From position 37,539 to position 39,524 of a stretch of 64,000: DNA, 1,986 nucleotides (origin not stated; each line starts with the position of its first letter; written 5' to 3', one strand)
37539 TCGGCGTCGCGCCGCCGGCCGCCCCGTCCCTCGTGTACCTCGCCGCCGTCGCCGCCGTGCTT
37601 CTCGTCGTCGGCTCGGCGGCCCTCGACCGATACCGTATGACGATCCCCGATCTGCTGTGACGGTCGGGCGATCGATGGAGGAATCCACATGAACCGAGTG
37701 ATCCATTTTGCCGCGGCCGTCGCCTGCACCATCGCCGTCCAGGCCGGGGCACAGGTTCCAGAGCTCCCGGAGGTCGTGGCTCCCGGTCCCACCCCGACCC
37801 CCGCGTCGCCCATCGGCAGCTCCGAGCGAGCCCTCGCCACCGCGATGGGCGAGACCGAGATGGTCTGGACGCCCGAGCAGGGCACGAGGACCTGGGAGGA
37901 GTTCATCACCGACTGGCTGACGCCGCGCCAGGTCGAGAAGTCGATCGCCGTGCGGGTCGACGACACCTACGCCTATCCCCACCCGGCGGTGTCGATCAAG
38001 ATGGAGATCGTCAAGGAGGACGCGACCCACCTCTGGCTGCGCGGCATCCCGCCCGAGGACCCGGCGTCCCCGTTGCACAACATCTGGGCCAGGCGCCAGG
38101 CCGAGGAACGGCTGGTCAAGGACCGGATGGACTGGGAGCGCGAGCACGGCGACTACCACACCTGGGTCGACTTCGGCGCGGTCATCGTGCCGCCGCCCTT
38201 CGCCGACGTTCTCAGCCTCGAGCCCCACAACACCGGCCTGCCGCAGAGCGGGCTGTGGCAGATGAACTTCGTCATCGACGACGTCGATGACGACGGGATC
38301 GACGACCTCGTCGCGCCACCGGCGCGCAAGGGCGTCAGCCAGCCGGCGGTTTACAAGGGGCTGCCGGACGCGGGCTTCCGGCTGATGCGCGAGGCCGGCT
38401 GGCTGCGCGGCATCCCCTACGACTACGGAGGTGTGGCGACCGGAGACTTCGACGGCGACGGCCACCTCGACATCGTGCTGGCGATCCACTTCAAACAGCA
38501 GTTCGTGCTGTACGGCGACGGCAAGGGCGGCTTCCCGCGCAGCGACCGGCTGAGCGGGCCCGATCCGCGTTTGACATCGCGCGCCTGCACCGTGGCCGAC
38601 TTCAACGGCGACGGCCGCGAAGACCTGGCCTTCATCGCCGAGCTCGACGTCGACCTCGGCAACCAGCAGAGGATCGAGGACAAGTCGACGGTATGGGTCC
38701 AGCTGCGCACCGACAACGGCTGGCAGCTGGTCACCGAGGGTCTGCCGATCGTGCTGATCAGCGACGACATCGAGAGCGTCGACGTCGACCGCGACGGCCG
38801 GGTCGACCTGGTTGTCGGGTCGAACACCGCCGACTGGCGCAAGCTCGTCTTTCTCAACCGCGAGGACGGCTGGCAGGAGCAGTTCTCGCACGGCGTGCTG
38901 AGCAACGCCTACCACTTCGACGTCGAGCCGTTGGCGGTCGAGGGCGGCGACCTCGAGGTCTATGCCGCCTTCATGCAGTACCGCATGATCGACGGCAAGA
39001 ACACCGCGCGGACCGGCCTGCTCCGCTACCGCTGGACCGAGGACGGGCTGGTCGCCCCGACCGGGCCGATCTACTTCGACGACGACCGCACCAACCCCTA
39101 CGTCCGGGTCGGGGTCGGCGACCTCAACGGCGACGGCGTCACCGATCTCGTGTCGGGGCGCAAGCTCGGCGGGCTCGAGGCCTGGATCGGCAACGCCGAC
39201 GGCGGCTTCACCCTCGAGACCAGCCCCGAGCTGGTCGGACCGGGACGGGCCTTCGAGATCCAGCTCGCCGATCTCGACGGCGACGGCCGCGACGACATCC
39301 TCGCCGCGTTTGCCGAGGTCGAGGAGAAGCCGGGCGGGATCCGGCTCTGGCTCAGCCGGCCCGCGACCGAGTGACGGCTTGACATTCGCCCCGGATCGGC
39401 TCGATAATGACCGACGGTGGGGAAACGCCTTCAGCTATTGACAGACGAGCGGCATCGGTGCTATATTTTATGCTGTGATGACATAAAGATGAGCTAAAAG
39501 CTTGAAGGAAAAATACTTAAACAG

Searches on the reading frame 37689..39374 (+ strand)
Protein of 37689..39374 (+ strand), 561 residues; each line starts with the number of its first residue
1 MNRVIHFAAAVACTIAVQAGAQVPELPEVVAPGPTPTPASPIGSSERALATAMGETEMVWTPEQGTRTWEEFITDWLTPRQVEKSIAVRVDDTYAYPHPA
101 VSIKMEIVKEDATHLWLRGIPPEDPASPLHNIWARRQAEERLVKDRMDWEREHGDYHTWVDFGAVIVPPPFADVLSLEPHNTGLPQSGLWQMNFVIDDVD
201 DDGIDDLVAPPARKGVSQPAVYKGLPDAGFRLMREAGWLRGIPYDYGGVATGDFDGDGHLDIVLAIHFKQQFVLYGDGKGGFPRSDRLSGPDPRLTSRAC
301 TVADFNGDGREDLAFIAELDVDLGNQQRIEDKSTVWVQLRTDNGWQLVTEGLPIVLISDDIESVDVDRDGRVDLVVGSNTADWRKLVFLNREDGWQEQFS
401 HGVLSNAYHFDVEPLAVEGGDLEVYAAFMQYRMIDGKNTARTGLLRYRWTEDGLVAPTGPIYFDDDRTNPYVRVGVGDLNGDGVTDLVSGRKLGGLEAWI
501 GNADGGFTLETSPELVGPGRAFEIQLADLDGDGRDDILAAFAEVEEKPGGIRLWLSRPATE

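Call 11: search_protein_families(library=pfam, proteins=[window:37689-39374:+], max_evalue=0.01)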
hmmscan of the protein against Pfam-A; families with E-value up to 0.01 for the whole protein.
window:37689-39374:+ (561 aa): 3 families
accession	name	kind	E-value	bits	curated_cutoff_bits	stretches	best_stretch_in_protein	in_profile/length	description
PF13517.12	FG-GAP_3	-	5.6e-29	101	26.9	4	478-538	1-60/61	FG-GAP-like repeat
PF01839.29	FG-GAP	-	3.2e-20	72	22.1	2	249-264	5-20/37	FG-GAP repeat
PF12256.14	TcdB_toxin_midN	-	0.0044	16.8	24.8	0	252-277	33-58/181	Insecticide toxin TcdB middle/N-terminal region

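Call 49: search_protein_families(library=ncbifam, proteins=[window:37689-39371:+], max_evalue=1)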
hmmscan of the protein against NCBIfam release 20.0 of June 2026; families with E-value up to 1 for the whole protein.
window:37689-39371:+ (561 aa): 1 family
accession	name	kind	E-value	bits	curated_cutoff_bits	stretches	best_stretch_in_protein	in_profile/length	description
NF047539.1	XAC2610_fam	domain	1.2e-05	25.6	35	0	301-318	2-19/89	XAC2610-related protein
